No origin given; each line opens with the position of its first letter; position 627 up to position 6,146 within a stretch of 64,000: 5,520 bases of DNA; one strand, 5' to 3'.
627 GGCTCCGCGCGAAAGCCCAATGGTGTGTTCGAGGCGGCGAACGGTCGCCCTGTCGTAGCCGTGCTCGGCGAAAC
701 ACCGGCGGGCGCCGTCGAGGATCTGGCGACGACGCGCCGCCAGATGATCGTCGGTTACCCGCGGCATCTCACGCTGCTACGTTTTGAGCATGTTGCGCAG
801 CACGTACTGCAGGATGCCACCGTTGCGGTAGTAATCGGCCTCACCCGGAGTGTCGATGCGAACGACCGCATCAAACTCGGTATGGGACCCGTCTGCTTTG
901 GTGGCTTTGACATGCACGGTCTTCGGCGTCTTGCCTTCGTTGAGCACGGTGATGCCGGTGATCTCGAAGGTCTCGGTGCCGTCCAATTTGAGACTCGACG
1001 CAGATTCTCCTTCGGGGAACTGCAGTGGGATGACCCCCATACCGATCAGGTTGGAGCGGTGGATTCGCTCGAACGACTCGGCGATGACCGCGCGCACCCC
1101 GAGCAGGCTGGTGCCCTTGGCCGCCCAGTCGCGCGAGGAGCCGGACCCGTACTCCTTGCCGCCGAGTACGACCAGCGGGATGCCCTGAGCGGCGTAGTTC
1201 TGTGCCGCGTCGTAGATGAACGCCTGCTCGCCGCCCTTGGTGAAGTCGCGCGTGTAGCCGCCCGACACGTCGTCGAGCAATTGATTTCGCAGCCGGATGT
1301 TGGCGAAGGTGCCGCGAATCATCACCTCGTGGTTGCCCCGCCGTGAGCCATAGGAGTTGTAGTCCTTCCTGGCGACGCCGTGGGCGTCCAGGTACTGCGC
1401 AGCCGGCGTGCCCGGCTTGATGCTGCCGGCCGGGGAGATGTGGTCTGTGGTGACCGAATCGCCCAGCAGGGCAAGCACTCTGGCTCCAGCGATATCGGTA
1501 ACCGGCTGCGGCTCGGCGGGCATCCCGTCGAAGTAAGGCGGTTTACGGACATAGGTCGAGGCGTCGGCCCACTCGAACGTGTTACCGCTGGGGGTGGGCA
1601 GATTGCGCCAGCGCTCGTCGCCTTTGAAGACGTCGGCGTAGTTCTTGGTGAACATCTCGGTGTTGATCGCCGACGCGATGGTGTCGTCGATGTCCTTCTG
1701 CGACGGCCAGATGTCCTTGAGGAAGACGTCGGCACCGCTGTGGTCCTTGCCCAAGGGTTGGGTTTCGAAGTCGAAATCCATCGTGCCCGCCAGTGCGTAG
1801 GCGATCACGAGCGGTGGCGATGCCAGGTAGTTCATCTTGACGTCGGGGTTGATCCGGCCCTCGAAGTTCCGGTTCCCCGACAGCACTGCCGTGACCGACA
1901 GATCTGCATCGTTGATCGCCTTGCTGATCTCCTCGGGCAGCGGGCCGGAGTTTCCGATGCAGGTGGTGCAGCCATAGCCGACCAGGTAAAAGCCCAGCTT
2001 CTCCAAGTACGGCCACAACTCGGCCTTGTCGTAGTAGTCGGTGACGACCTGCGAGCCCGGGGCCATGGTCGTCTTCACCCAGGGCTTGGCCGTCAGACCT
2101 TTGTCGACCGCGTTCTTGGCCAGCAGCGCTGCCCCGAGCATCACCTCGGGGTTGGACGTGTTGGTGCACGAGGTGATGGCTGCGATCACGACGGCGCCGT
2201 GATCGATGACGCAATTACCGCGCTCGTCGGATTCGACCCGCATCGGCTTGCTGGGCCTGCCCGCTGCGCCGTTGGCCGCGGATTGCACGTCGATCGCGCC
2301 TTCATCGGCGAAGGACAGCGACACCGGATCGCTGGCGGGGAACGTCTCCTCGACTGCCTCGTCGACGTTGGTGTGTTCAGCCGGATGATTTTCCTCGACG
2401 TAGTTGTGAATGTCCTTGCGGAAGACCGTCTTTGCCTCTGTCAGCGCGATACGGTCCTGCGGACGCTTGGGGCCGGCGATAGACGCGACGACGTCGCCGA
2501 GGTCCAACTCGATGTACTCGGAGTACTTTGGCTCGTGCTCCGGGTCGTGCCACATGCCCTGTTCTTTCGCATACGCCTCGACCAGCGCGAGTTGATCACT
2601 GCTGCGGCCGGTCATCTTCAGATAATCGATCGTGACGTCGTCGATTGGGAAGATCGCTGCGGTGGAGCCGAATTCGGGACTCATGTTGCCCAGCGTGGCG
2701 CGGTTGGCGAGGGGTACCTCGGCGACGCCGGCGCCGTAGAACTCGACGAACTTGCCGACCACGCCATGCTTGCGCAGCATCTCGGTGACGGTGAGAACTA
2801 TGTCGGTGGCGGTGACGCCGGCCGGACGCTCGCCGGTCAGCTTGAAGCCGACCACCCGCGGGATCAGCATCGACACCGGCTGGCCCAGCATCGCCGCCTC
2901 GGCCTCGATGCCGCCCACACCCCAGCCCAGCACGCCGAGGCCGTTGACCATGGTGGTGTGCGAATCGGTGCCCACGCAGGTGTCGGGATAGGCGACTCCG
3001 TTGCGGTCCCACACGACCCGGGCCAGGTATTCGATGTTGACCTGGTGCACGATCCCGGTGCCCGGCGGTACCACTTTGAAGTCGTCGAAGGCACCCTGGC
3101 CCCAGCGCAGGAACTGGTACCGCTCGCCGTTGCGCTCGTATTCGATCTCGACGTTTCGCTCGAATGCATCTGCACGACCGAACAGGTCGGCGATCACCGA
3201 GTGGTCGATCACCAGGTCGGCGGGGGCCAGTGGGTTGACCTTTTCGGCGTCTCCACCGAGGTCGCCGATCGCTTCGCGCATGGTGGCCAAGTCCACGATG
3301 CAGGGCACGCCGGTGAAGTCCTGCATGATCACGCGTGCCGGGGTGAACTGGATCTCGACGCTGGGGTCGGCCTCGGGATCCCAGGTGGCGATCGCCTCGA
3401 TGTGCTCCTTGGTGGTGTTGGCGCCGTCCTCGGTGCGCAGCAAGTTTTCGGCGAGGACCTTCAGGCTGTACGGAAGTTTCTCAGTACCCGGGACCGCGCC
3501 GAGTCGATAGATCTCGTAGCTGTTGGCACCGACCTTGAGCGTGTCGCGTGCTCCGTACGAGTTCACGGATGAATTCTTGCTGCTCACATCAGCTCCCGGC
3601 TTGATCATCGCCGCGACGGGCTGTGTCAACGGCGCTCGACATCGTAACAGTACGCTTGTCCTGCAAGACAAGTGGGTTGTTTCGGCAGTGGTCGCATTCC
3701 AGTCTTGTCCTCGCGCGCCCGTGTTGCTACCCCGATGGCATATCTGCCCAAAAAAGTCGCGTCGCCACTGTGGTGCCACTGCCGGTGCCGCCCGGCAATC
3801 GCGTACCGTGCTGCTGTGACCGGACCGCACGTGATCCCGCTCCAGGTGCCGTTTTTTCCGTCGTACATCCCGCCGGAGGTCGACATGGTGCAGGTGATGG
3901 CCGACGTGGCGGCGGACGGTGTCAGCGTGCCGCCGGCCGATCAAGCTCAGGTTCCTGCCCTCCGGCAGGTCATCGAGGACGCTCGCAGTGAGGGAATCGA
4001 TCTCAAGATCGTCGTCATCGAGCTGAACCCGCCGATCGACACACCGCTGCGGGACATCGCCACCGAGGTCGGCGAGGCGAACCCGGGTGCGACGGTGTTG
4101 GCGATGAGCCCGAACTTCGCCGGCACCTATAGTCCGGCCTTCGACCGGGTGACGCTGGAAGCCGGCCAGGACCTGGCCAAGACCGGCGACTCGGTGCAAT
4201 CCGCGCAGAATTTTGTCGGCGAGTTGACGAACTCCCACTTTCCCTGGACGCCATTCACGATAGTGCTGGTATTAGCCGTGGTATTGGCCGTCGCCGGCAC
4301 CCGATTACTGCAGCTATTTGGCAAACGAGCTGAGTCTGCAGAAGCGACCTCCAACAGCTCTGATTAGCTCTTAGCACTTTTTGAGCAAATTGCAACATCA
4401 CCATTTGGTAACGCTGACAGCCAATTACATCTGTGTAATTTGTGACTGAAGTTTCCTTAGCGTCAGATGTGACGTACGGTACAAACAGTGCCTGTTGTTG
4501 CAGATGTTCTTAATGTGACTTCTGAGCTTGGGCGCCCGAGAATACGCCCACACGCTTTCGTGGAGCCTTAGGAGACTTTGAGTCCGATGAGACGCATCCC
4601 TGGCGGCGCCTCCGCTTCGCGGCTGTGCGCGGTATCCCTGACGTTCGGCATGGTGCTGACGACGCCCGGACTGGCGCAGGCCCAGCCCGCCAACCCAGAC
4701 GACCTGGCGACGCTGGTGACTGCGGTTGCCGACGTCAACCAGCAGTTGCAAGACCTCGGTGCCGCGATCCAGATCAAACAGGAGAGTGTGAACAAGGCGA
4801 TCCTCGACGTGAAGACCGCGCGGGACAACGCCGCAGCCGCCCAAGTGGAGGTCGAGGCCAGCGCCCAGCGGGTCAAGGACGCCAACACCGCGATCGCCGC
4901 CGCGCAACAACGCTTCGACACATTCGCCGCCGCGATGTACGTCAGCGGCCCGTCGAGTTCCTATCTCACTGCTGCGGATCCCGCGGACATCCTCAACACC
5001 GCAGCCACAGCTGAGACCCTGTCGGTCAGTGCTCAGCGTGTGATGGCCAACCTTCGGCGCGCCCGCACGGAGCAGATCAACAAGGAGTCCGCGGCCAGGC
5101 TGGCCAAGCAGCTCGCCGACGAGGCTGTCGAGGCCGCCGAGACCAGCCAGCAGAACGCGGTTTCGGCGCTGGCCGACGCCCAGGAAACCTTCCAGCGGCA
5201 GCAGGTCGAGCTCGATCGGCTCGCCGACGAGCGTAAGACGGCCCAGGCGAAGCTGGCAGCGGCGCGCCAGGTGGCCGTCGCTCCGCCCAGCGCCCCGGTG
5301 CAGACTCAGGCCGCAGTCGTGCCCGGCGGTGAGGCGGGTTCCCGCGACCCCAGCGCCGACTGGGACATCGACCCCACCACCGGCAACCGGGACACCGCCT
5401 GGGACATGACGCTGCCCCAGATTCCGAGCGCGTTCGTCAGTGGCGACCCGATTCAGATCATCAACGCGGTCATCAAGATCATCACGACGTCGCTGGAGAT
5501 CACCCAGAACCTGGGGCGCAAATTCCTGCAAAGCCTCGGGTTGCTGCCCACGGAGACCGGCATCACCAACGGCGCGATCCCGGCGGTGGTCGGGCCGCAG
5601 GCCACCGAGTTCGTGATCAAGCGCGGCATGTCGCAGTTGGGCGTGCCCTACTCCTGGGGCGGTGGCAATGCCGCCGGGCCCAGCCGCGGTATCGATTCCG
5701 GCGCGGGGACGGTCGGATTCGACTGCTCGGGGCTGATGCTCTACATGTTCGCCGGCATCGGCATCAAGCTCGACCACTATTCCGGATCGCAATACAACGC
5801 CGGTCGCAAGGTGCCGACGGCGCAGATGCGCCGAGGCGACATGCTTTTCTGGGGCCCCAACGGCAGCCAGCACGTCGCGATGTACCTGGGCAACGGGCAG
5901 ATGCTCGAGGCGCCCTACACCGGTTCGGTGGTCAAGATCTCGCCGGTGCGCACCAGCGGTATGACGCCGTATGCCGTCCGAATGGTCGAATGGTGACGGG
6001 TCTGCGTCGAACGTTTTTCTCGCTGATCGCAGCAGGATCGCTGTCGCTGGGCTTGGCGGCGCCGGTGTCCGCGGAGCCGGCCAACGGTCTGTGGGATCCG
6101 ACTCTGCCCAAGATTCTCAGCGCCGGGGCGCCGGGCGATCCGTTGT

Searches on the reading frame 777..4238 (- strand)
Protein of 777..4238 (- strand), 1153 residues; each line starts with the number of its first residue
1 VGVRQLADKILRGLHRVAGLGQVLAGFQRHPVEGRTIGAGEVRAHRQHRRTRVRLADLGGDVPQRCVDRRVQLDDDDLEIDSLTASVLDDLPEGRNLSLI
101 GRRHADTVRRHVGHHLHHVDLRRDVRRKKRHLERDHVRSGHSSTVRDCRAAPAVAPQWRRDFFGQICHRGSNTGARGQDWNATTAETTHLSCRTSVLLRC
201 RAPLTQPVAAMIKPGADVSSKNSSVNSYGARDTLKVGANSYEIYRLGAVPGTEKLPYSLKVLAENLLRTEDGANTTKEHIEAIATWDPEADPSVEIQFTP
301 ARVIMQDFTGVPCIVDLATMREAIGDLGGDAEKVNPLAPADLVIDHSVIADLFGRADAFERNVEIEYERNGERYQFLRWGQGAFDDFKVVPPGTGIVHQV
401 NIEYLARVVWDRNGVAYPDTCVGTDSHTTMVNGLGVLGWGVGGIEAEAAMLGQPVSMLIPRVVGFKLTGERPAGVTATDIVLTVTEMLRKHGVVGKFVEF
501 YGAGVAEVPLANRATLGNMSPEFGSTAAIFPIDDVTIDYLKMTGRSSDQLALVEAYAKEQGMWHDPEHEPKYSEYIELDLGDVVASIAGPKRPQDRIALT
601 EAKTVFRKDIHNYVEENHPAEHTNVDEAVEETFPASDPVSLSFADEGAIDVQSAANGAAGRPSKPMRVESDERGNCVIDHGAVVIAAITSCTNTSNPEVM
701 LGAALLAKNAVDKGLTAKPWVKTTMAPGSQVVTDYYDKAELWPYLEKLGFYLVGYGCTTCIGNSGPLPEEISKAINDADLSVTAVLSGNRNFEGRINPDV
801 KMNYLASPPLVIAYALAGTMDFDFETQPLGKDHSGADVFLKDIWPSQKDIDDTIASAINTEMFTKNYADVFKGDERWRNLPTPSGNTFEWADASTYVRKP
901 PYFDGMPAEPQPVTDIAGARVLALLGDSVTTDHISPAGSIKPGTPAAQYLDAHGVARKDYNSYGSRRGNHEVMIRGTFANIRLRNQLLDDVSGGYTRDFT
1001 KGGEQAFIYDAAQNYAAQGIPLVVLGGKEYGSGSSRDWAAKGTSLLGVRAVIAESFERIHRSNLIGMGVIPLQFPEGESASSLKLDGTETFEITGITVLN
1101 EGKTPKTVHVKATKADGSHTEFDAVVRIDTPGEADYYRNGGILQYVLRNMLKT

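Call 79: search_protein_families(library=pfam, proteins=[window:777-4238:-], max_evalue=0.00001)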
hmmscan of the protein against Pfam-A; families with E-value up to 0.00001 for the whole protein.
window:777-4238:- (1153 aa): 2 families
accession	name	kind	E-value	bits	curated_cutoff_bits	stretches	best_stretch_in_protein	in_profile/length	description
PF00330.25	Aconitase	-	4.6e-160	534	28.7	1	293-818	13-463/463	Aconitase family (aconitate hydratase)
PF00694.25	Aconitase_C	-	2.3e-41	141.6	22.8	1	947-1076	2-130/131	Aconitase C-terminal domain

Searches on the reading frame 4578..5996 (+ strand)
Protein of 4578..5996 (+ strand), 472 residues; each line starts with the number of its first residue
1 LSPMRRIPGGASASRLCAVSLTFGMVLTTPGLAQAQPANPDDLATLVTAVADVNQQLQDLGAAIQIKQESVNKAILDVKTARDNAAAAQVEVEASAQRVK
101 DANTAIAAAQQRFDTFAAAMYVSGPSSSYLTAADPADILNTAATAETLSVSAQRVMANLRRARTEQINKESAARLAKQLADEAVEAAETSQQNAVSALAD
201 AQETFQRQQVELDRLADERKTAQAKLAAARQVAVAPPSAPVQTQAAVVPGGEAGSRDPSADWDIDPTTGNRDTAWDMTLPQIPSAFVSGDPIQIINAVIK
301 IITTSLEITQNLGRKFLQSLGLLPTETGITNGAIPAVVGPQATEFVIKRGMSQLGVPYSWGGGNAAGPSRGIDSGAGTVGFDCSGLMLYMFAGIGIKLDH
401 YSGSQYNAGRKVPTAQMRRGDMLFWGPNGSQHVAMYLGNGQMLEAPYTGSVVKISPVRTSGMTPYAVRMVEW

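Call 79: search_protein_families(library=pfam, proteins=[window:4578-5996:+], max_evalue=0.00001)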
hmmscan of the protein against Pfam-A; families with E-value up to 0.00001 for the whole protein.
window:4578-5996:+ (472 aa): 1 family
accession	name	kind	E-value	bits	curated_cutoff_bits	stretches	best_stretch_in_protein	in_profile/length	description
PF00877.26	NLPC_P60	-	4.1e-29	101.1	23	1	355-469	1-103/105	NlpC/P60 family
